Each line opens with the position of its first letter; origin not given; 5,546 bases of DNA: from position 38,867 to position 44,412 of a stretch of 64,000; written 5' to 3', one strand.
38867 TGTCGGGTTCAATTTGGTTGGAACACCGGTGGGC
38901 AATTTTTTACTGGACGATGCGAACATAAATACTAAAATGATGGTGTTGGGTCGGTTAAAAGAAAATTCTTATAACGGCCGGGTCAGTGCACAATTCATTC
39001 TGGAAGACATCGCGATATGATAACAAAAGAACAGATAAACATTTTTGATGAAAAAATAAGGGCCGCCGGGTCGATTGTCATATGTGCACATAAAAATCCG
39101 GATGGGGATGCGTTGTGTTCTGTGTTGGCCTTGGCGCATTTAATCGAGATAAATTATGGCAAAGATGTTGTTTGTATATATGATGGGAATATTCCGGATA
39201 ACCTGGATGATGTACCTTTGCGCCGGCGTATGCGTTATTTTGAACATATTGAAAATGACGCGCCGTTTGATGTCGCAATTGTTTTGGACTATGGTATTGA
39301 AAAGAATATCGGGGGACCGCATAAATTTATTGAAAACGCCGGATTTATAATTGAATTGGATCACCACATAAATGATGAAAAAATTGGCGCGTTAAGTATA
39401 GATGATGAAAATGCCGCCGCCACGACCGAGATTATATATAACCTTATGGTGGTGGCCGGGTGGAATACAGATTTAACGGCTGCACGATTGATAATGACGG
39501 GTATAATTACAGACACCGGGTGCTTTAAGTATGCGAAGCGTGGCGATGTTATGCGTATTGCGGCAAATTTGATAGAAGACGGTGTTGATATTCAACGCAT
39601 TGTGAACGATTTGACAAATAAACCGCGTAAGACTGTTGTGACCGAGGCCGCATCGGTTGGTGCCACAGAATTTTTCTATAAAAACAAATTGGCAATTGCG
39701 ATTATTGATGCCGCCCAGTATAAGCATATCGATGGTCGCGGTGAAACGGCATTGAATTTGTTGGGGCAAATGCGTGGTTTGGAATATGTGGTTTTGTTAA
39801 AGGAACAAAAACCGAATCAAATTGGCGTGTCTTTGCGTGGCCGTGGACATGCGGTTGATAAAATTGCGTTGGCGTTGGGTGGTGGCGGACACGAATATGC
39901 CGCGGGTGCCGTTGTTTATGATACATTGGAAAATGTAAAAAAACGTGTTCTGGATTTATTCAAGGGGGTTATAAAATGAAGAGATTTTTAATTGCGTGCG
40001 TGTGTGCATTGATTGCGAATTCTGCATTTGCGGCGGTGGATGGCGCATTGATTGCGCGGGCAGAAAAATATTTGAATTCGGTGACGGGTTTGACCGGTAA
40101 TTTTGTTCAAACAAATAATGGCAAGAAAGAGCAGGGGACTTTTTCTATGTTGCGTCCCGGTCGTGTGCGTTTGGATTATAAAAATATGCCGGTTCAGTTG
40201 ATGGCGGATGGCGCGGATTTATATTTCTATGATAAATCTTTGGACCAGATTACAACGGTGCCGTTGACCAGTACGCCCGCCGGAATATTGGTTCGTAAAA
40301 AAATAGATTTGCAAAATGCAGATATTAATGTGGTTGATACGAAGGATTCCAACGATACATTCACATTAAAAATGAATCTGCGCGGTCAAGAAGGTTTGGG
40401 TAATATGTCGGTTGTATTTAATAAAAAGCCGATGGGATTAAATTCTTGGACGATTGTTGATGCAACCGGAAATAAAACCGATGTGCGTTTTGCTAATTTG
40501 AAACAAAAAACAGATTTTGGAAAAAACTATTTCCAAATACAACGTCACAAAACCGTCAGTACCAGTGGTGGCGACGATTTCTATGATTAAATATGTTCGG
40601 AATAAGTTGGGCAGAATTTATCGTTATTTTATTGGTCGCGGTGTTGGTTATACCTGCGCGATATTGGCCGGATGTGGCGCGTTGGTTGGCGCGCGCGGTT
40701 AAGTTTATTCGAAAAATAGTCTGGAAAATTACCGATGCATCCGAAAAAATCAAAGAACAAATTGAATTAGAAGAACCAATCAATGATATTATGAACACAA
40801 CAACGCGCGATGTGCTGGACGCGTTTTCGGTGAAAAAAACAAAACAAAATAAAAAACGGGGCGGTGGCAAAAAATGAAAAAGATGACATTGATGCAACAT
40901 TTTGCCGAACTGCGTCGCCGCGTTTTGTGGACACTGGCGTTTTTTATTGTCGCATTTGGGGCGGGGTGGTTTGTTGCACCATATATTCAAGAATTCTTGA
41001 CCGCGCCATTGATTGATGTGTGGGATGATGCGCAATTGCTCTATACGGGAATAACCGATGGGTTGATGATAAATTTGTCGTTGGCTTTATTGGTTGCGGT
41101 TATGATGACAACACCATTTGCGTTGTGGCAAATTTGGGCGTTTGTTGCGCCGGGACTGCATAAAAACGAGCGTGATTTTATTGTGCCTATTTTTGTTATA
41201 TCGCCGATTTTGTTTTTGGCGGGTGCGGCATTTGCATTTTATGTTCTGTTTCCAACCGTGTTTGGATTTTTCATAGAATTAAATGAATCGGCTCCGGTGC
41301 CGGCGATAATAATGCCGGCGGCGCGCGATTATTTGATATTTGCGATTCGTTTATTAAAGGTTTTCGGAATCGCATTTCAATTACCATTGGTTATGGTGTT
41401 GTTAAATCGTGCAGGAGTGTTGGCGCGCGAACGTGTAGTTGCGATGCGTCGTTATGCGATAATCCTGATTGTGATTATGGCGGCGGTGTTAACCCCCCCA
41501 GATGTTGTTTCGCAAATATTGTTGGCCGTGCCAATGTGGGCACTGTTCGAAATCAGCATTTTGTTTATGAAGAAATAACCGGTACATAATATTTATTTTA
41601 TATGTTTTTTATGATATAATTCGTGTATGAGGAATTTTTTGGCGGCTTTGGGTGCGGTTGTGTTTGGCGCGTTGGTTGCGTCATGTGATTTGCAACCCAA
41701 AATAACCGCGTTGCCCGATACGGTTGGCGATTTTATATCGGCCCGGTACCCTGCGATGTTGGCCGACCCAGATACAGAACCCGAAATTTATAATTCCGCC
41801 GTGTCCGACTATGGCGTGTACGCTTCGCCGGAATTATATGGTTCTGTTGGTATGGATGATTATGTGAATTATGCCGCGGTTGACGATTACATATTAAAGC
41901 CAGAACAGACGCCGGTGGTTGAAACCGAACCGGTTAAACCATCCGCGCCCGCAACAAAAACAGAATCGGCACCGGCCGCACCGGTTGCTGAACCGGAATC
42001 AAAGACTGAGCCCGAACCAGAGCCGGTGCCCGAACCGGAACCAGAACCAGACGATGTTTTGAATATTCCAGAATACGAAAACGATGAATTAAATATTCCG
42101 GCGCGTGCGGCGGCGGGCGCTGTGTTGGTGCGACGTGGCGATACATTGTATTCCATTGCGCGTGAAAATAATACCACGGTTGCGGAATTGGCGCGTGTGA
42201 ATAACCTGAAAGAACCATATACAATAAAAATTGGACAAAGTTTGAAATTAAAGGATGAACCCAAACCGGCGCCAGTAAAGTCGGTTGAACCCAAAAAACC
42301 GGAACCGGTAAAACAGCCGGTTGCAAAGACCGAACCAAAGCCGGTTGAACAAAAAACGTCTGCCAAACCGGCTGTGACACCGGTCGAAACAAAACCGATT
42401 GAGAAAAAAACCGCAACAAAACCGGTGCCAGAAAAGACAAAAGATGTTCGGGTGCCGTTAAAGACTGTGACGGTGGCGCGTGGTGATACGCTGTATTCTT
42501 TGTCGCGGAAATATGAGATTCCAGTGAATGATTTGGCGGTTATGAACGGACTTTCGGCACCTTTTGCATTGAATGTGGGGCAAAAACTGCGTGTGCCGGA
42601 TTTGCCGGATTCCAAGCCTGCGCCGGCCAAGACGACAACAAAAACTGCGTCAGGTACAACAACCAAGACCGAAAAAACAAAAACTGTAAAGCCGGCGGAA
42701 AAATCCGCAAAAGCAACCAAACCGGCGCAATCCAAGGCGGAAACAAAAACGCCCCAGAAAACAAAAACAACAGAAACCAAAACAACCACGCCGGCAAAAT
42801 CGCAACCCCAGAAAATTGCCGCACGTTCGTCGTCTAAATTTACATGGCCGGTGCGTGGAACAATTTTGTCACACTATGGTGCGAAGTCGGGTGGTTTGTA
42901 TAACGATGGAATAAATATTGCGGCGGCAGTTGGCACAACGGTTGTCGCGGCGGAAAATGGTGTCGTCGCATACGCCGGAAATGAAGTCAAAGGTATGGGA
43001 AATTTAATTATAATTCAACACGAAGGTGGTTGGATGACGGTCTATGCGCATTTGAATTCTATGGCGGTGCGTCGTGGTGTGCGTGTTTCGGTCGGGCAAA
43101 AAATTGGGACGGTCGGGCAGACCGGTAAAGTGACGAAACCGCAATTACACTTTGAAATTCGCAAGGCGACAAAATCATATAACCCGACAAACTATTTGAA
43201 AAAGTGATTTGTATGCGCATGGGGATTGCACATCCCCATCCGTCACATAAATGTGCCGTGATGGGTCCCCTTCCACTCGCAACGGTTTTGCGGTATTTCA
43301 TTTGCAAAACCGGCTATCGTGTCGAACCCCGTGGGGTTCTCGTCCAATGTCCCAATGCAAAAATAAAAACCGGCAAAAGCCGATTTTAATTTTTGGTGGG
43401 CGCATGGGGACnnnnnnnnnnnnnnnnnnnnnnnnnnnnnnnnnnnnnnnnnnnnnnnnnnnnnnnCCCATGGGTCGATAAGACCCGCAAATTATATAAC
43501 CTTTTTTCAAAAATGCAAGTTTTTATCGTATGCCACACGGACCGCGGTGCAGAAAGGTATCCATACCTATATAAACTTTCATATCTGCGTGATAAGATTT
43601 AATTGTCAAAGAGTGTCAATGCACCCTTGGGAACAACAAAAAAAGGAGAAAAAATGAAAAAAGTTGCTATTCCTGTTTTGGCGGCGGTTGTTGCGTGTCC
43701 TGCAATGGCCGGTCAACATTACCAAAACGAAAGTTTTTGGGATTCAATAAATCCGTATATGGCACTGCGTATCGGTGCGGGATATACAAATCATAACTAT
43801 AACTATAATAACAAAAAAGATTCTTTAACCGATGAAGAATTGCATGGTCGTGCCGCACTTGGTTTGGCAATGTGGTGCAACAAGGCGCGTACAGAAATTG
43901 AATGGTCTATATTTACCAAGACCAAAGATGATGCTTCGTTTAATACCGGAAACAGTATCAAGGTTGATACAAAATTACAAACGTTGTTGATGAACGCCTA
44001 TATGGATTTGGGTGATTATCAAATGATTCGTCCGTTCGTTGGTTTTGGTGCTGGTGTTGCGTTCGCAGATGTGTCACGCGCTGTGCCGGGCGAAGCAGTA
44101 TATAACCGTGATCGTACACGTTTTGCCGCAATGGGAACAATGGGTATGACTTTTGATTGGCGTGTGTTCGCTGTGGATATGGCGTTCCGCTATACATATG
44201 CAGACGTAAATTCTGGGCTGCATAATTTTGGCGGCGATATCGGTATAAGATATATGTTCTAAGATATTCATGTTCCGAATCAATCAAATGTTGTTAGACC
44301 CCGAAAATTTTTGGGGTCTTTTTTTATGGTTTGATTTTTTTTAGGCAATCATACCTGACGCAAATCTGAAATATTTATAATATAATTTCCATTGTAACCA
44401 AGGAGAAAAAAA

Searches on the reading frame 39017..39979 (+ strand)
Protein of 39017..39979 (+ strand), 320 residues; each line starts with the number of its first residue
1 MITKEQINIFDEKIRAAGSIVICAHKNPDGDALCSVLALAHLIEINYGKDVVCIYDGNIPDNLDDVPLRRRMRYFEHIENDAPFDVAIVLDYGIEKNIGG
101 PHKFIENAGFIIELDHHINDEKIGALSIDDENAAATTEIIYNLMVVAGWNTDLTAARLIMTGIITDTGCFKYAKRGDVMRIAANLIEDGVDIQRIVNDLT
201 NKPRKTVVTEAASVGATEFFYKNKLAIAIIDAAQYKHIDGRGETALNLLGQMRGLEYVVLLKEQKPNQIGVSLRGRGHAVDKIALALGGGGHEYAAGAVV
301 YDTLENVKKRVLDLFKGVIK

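Call 41: search_protein_families(library=pfam, proteins=[window:39017-39979:+], max_evalue=0.00001)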
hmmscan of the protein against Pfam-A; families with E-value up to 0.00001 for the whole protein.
window:39017-39979:+ (320 aa): 2 families
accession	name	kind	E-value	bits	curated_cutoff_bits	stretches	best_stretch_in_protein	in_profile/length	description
PF01368.27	DHH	-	3.7e-15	56.7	28.1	1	20-163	2-125/125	DHH family, N-terminal domain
PF02272.25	DHHA1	-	2.8e-08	34.6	25.9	1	244-319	20-100/102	DHHA1 domain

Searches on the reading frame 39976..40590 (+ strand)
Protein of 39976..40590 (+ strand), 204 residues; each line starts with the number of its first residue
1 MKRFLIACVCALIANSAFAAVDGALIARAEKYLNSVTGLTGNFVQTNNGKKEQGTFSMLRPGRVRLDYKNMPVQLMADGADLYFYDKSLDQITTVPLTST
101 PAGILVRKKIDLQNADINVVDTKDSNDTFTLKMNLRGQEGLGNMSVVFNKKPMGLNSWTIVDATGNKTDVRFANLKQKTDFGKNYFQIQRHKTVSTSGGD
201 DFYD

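Call 48: search_protein_families(library=pfam, proteins=[window:39976-40590:+], max_evalue=0.0001)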
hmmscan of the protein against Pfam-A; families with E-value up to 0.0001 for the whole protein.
window:39976-40590:+ (204 aa): 1 family
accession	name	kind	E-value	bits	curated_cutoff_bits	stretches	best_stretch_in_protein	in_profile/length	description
PF03548.22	LolA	-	6.6e-26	91.4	23.6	1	35-188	2-164/165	Outer membrane lipoprotein carrier protein LolA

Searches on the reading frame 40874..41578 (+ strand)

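Call 48: search_protein_families(library=pfam, proteins=[window:40874-41578:+], max_evalue=0.0001)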
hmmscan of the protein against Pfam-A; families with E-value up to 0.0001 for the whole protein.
window:40874-41578:+ (234 aa): 1 family
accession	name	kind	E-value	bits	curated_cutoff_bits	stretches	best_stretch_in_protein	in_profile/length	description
PF00902.23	TatC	-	2.6e-62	210.8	25.1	1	8-220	1-208/208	Sec-independent protein translocase protein (TatC)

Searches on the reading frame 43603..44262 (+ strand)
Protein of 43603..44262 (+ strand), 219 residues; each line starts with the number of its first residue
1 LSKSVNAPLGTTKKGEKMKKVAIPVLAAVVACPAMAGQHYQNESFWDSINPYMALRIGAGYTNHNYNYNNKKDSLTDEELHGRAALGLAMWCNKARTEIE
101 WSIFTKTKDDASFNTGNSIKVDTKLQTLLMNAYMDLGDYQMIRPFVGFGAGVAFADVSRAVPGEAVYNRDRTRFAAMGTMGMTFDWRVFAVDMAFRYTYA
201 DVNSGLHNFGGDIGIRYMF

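Call 48: search_protein_families(library=pfam, proteins=[window:43603-44262:+], max_evalue=0.0001)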
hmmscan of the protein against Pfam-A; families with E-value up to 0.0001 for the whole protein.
window:43603-44262:+ (219 aa): 0 families

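Call 49: search_protein_families(library=ncbifam, proteins=[window:43603-44262:+], max_evalue=0.001)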
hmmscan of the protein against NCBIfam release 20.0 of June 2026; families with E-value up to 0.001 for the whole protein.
window:43603-44262:+ (219 aa): 1 family
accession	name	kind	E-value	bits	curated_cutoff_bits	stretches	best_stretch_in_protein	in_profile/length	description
NF052636.1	Rick_Adr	subfamily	6.3e-07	29.2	210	1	83-199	58-186/224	adhesin Adr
